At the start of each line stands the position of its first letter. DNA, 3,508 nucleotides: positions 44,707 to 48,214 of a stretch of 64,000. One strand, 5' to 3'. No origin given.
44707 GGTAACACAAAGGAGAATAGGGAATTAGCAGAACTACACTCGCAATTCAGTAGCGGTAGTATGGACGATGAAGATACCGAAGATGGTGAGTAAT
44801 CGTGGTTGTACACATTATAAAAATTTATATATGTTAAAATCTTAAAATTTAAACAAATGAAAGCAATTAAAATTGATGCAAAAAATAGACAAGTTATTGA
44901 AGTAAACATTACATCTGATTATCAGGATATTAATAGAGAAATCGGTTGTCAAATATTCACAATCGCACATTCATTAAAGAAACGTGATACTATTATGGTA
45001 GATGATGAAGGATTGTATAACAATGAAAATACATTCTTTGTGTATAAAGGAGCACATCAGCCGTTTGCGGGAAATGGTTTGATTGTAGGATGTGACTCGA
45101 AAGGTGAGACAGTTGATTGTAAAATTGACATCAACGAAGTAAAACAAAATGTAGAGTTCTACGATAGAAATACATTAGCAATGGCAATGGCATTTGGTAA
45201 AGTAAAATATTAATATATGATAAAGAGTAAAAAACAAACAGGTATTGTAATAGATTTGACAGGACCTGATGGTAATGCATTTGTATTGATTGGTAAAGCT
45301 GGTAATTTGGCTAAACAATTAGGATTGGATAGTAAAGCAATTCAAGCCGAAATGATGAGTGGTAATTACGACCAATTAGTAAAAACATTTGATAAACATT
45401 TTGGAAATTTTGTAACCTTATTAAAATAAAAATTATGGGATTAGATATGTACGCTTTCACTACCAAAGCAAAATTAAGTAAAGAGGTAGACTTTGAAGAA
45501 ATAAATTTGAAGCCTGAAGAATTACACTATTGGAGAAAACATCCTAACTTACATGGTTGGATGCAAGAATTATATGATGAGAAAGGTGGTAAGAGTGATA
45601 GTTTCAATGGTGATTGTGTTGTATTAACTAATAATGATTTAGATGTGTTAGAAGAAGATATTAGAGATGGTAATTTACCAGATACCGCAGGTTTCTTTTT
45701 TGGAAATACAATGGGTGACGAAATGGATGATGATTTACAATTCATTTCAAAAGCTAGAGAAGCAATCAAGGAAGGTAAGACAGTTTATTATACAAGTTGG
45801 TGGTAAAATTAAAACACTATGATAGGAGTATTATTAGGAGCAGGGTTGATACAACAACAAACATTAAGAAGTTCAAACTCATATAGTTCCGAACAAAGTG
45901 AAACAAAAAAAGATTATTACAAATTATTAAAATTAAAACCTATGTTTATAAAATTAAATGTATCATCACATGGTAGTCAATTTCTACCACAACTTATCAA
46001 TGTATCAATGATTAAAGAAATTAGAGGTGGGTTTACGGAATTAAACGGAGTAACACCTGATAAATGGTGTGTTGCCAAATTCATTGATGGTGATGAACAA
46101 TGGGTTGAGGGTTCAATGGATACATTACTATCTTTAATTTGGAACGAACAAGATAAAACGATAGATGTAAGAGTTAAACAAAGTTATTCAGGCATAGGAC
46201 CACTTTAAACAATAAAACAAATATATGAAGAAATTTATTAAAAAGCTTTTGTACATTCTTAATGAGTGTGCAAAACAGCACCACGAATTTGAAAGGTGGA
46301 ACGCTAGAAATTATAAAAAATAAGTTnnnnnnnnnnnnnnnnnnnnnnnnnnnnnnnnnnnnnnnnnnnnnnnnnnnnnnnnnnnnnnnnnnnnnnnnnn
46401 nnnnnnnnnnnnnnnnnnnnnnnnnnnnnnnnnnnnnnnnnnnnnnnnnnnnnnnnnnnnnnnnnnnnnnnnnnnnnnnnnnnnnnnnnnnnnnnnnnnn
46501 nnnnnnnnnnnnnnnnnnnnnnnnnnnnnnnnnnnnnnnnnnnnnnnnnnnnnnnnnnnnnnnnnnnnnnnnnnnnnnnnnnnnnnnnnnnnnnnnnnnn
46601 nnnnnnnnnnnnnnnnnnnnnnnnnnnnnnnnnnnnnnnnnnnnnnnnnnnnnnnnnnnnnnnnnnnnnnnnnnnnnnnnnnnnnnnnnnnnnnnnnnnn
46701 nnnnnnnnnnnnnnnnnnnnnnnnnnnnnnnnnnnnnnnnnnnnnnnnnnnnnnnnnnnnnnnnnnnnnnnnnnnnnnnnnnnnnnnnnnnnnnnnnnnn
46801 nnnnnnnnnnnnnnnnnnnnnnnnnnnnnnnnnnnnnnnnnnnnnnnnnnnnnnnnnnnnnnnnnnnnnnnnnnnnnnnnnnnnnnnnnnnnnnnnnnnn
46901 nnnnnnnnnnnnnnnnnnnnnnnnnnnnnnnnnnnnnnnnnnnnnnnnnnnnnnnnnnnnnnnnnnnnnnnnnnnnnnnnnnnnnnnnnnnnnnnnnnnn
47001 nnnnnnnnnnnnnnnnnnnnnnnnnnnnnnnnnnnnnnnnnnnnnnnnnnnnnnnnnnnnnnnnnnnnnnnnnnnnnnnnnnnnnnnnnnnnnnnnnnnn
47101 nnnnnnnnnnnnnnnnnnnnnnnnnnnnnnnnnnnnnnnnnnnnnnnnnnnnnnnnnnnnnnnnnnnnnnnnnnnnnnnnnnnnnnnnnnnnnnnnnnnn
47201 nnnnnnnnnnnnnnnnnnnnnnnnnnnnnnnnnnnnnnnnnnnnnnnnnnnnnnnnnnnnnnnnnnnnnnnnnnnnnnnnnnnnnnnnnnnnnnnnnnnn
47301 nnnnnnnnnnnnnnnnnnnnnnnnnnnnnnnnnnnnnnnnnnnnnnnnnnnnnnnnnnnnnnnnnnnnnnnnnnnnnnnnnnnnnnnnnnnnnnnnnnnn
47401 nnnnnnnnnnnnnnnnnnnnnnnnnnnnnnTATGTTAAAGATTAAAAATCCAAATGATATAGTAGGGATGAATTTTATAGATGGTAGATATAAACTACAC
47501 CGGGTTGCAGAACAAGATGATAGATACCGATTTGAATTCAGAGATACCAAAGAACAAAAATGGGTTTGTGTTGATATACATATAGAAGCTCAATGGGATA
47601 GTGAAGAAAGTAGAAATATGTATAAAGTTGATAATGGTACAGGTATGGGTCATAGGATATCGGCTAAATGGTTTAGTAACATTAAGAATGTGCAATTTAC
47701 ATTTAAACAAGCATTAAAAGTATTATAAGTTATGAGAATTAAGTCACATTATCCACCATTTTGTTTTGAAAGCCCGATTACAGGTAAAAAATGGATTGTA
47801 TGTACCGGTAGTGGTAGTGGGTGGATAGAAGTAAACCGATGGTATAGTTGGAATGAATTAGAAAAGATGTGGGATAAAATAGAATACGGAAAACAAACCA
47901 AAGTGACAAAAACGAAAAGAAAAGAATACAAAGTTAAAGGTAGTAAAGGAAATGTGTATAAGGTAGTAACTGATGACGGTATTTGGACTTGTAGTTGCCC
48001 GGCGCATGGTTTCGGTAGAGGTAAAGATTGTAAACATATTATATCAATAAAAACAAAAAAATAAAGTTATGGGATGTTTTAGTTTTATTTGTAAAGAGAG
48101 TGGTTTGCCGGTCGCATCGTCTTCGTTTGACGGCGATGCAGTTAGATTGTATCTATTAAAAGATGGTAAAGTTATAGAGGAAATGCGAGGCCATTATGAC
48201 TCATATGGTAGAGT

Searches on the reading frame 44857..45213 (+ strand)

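Call 36: search_protein_families(library=pfam, proteins=[window:44857-45213:+], max_evalue=0.01)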
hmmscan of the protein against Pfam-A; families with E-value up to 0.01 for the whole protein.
window:44857-45213:+ (118 aa): 1 family
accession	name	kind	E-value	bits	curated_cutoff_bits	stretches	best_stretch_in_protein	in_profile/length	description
PF12957.13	DUF3846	-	1.2e-09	38.7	27.5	1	1-94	1-97/103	Domain of unknown function (DUF3846)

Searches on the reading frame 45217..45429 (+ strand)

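Call 36: search_protein_families(library=pfam, proteins=[window:45217-45429:+], max_evalue=0.01)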
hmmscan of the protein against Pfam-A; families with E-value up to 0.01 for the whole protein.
window:45217-45429:+ (70 aa): 0 families

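Call 55: search_protein_families(library=phrogs, proteins=[window:45217-45429:+], max_evalue=0.01)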
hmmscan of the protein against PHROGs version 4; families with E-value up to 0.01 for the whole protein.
window:45217-45429:+ (70 aa): 1 family
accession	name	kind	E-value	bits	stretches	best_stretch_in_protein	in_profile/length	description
phrog_1933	-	unknown function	3.5e-14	53.4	1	5-62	7-68/71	-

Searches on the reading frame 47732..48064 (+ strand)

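Call 36: search_protein_families(library=pfam, proteins=[window:47732-48064:+], max_evalue=0.01)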
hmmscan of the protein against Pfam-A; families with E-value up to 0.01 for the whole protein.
window:47732-48064:+ (110 aa): 1 family
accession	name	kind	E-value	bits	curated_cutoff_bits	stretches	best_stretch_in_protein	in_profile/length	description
PF04434.22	SWIM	-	0.00097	19.1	19.6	1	78-107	3-34/38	SWIM zinc finger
